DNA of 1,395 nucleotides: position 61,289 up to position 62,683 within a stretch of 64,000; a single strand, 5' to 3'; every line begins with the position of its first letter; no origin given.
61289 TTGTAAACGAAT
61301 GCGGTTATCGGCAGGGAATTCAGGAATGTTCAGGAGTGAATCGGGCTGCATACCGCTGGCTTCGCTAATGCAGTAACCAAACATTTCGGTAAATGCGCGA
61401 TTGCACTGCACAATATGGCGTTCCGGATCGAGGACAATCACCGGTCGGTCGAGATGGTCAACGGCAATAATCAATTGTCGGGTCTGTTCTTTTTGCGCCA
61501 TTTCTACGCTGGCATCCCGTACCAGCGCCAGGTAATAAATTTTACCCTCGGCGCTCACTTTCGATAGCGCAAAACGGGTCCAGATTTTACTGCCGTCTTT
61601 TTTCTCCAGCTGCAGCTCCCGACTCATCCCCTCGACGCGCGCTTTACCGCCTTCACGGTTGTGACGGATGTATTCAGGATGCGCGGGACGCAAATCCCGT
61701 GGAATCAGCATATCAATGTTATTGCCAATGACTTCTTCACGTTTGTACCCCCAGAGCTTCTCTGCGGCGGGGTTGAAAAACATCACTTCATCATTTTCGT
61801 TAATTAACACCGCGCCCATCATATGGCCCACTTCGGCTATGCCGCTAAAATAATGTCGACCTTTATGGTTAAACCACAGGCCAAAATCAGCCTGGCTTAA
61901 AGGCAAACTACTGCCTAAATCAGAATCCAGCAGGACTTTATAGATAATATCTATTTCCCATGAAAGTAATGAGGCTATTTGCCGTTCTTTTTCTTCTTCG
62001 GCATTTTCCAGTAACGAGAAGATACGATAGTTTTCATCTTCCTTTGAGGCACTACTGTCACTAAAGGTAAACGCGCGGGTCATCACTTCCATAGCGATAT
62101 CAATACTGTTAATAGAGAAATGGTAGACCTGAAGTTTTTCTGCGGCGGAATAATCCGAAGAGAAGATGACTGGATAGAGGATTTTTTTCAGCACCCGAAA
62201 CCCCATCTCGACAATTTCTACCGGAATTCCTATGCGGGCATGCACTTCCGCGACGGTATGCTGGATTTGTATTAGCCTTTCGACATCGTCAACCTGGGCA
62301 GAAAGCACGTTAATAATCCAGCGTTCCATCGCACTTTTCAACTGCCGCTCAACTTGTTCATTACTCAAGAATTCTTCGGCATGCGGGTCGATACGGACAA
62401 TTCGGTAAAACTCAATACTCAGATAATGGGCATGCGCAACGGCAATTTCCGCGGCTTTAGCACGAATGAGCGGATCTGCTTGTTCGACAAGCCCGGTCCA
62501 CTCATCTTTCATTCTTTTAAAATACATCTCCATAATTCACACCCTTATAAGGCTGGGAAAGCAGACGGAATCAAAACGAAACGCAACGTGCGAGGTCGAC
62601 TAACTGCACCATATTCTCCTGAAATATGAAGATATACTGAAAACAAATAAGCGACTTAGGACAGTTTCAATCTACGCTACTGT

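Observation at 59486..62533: dosC and dosP are joined into one 1015-aa gene: globin sensor fused to the heme-PAS phosphodiesterase, cyclase domain missing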

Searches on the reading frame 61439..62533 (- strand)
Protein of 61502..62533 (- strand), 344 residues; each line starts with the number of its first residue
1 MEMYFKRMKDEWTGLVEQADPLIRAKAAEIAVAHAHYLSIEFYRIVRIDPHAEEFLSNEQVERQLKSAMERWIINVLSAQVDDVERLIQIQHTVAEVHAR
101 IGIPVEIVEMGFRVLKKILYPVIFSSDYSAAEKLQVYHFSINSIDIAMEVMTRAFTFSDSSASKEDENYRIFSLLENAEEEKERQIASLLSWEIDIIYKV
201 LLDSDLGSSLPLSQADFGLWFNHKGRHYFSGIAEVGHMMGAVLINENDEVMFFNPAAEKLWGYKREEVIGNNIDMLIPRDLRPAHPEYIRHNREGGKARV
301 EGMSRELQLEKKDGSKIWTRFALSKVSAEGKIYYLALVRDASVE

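Call 15: search_solved_structures(query=window:61500-62533:-, show_alignments=4, max_evalue=0.00001)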
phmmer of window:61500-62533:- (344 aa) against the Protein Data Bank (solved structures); distinct sequences matched with E-value up to 0.00001: 21.
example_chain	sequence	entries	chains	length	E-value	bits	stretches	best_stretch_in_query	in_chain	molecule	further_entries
4zva_A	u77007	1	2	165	1.4e-100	340.2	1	8-170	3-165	Diguanylate cyclase DosC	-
4zvb_A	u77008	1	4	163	4.2e-95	322.1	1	1-156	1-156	Diguanylate cyclase DosC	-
1v9y_A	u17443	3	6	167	7.3e-67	229.3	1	236-344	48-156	Heme pas sensor protein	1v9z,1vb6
9cdr_A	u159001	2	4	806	1.3e-66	228.5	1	236-344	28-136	Oxygen sensor protein DosP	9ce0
9cmf_A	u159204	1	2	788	1.3e-66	228.5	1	237-344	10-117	Oxygen sensor protein DosP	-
1s66_L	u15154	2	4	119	4.2e-66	226.8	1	236-342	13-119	Hypothetical protein yddU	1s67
9bgv_A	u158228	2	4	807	8.7e-66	225.8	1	236-344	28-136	Oxygen sensor protein DosP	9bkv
9clo_A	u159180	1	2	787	8.8e-66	225.8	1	237-344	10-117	Oxygen sensor protein DosP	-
4zvc_A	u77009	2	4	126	2.4e-37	132.3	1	173-244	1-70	Diguanylate cyclase DosC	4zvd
4uii_A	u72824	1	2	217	1.2e-18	70.9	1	9-161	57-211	GGDEF DOMAIN PROTEIN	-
4uiq_A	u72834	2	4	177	3.1e-14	56.4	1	26-165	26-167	GLOBIN-COUPLED SENSOR WITH DIGUANYLATE CYCLASE ACTIVITY | Uncharacterized protein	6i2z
9dsf_A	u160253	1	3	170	1.7e-13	54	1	26-157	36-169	Diguanylate cyclase DosC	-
6m9a_A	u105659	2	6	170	4.4e-13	52.6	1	26-157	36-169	Signaling protein | Diguanylate cyclase DosC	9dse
1d06_A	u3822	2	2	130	3.9e-12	49.5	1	242-341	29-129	nitrogen fixation regulatory protein fixL | FIXL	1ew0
1dp6_A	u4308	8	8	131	5.8e-10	42.3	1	242-341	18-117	FIXL PROTEIN | SENSOR PROTEIN FIXL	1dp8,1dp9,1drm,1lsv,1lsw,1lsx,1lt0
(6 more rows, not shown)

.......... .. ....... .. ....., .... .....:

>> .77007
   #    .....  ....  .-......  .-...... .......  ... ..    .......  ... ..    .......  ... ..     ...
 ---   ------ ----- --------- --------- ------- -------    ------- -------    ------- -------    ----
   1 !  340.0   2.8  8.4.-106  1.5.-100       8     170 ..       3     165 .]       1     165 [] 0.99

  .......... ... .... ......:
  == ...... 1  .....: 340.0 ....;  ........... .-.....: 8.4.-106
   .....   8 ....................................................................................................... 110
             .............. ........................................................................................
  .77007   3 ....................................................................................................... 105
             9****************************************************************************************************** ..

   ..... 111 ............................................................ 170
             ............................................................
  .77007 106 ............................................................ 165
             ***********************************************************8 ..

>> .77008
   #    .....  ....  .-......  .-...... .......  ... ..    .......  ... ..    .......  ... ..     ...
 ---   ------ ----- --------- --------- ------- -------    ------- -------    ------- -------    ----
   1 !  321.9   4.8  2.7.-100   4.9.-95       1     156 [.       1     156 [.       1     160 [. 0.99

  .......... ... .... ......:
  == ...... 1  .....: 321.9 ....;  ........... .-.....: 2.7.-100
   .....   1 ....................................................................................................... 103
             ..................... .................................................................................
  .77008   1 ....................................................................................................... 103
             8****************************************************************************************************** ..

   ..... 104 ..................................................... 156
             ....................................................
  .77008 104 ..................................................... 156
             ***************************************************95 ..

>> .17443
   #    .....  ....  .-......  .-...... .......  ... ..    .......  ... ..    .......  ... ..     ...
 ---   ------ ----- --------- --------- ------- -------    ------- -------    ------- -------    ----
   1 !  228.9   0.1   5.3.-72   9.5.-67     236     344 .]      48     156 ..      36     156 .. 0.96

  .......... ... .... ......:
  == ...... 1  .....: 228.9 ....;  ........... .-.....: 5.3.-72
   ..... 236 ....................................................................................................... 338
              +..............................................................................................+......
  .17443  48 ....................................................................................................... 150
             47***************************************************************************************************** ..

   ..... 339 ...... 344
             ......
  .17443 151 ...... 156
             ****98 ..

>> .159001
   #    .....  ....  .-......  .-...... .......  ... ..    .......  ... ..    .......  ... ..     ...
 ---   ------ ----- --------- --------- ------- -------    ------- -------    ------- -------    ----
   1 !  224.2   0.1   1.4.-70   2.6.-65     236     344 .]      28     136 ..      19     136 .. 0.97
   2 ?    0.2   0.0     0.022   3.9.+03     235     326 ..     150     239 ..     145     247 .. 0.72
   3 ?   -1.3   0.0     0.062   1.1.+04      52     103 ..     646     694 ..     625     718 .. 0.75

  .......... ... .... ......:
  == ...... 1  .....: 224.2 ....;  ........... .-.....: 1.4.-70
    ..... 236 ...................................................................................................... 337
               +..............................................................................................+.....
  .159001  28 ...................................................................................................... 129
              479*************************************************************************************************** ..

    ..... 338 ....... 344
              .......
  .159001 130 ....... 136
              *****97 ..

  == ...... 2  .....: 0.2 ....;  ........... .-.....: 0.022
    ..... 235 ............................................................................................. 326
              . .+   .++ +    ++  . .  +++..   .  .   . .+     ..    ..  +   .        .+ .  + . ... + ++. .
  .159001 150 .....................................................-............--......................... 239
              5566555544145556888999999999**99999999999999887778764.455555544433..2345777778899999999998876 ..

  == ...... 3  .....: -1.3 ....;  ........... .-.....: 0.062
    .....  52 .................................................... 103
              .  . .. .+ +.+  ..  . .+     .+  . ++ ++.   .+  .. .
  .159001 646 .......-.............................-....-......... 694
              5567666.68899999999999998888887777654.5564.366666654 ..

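Call 20: find_homologous_proteins(query=window:61502-62533:-, max_evalue=1e-10)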
Query window:61502-62533:- (344 aa): 356 proteins with E <= 1e-10 among 5626 candidates; the best 120 are listed.
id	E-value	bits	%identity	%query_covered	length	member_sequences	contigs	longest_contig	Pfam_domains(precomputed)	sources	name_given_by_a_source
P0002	9.7e-149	513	99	69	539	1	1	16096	PF21118.3,PF00563.26,PF11563.15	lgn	-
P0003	1.1e-148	513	99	69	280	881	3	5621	PF21118.3,PF11563.15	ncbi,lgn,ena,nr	ncbi:diguanylate cyclase [Shigella sonnei]|nr:diguanylate cyclase [Shigella sonnei]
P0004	1.6e-148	513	99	69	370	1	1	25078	PF21118.3,PF11563.15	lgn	-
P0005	2.7e-148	512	99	69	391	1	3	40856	PF21118.3,PF24898.3,PF00990.27,PF11563.15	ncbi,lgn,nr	ncbi:diguanylate cyclase [Escherichia coli]|nr:diguanylate cyclase [Escherichia coli] EFN9854453.1 d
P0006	3.5e-148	511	100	69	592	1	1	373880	PF21118.3,PF00563.26,PF00990.27,PF11563.15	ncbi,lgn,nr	ncbi:TPA: diguanylate cyclase [Escherichia coli]|nr:diguanylate cyclase [Escherichia coli]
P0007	4.0e-148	511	99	69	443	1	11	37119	PF21118.3,PF00990.27,PF11563.15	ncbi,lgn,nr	ncbi:TPA: diguanylate cyclase DosC [Escherichia coli]|nr:diguanylate cyclase DosC [Escherichia coli]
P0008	4.1e-148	511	99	69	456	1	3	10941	PF21118.3,PF00005.34,PF08352.18,PF11563.15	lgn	-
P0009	4.3e-148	511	98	69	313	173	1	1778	PF21118.3,PF11563.15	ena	-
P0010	5.3e-148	511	88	81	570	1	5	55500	PF21118.3,PF00005.34,PF02463.26,PF08352.18,PF11563.15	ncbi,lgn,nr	ncbi:ATP-binding cassette domain-containing protein [Escherichia coli]|nr:ATP-binding cassette domai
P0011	7.0e-148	510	99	69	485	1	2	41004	PF21118.3,PF24898.3,PF00990.27,PF11563.15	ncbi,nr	ncbi:TPA: diguanylate cyclase DosC [Escherichia coli]|nr:diguanylate cyclase DosC [Escherichia coli]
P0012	1.5e-147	509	98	69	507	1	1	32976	PF21118.3,PF24898.3,PF00990.27,PF11563.15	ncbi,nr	ncbi:diguanylate cyclase [Escherichia coli]|nr:diguanylate cyclase [Escherichia coli]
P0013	1.5e-147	509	99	69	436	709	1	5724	PF21118.3,PF00990.27,PF11563.15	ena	-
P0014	1.6e-147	509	98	69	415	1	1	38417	PF21118.3,PF00990.27,PF11563.15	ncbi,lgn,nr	ncbi:diguanylate cyclase [Escherichia coli]|nr:diguanylate cyclase [Escherichia coli]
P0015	1.8e-147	509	98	69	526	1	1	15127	PF21118.3,PF00496.28,PF11563.15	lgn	-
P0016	2.2e-147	509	99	69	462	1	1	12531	PF21118.3,PF00528.28,PF11563.15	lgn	-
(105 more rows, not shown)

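Call 52: predict_structure(alignment_id=A2)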
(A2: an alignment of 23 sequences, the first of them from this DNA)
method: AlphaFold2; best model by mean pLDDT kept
length: 365 residues; sequences in the alignment: 23
mean_pLDDT: 70.0   pTM: 0.45
mean pLDDT of the five models: 70.0, 68.1, 65.2, 65.0, 63.8
residues with pLDDT >= 90: 71; 70-90: 154; 50-70: 45; < 50: 95
segments of 3 or more residues with pLDDT < 50: 161-237, 297-303, 357-365
pLDDT, mean of each block of 10 residues (from residue 1): 83 92 94 92 80 69 79 92 89 73 72 87 93 91 89 71 39 36 39 39 33 36 31 46 83 84 88 84 72 57 66 85 66 77 74 51 42
secondary structure, 60 per line:
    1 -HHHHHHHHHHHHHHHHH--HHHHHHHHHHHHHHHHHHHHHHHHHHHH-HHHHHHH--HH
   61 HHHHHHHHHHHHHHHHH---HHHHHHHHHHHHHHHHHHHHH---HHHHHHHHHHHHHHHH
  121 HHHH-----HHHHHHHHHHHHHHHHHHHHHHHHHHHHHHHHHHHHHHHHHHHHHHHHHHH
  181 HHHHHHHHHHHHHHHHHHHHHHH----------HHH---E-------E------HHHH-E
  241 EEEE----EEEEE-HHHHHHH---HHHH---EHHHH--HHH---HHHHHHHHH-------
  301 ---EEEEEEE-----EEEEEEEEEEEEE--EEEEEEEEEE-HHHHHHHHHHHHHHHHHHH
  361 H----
elements in order: H2-18 H21-48 H50-56 H59-77 H81-101 H105-124 H130-203 H235-238 E240-244 E249-253 H255-261 H265-268 H273-276 H285-293 E304-310 E316-328 E331-340 H342-361

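Call 62: find_encoding_contigs(protein=P0006, flank=1500, max_places=3)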
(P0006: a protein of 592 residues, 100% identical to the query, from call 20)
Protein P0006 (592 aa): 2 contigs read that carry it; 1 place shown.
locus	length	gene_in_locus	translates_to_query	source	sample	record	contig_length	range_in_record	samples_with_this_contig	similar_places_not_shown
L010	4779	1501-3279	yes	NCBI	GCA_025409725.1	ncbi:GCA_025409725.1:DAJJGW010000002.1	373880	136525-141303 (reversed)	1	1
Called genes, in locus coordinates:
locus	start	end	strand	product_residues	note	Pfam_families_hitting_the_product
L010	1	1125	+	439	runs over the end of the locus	PF02638:GHL10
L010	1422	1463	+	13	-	-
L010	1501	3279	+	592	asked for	PF11563:Protoglobin, PF21118:DosC_2nd, PF00990:GGDEF, PF00563:EAL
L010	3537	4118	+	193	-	PF01427:Peptidase_M15, PF02557:VanY (weak)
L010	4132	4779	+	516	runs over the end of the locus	PF00496:SBP_bac_5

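Call 63: find_encoding_contigs(protein=P0002, flank=1500, max_places=3)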
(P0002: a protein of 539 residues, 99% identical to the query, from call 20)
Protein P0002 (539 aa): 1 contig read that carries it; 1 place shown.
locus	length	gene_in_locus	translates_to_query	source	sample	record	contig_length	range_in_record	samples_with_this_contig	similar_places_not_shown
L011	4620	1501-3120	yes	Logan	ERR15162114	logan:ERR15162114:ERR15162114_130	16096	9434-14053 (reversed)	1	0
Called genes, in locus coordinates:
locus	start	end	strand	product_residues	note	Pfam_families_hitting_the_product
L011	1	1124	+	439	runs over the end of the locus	PF02638:GHL10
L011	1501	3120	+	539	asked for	PF11563:Protoglobin, PF21118:DosC_2nd, PF00563:EAL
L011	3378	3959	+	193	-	PF01427:Peptidase_M15, PF02557:VanY (weak)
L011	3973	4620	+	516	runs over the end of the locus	PF00496:SBP_bac_5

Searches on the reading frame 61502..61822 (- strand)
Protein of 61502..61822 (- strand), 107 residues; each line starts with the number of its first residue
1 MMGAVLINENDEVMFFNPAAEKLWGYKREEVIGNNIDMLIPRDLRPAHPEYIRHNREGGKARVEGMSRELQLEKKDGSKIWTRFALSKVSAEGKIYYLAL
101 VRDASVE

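Call 36: search_protein_representatives(protein=window:61502-61822:-)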
Query: 107 residues. Proteins with E-value up to 0.001 (for the whole library): 62601; up to 1e-10: 10452; up to 1e-30: 323. The best 150 are listed.
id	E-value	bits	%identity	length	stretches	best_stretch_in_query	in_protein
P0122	9.0e-164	549.6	43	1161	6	3-106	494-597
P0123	1.1e-127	433.6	30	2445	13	5-81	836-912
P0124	1.9e-127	432.9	30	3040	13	5-80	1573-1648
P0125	1.9e-122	416.8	30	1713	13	4-107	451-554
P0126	2.7e-120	409.9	45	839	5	4-106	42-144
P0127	1.9e-119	407.2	29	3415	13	7-104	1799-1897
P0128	2.2e-117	400.6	29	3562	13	5-105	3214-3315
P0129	2.4e-115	394.0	28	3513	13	5-106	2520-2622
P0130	2.2e-114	390.9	28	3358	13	4-107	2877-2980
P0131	6.7e-114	389.3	27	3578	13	4-106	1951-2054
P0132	5.5e-113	386.4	28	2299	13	5-103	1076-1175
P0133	1.4e-111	381.9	32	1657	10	7-105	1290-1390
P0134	1.1e-110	379.0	26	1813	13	7-90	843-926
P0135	2.8e-110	377.7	29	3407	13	5-105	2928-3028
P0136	8.9e-108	369.7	28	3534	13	7-104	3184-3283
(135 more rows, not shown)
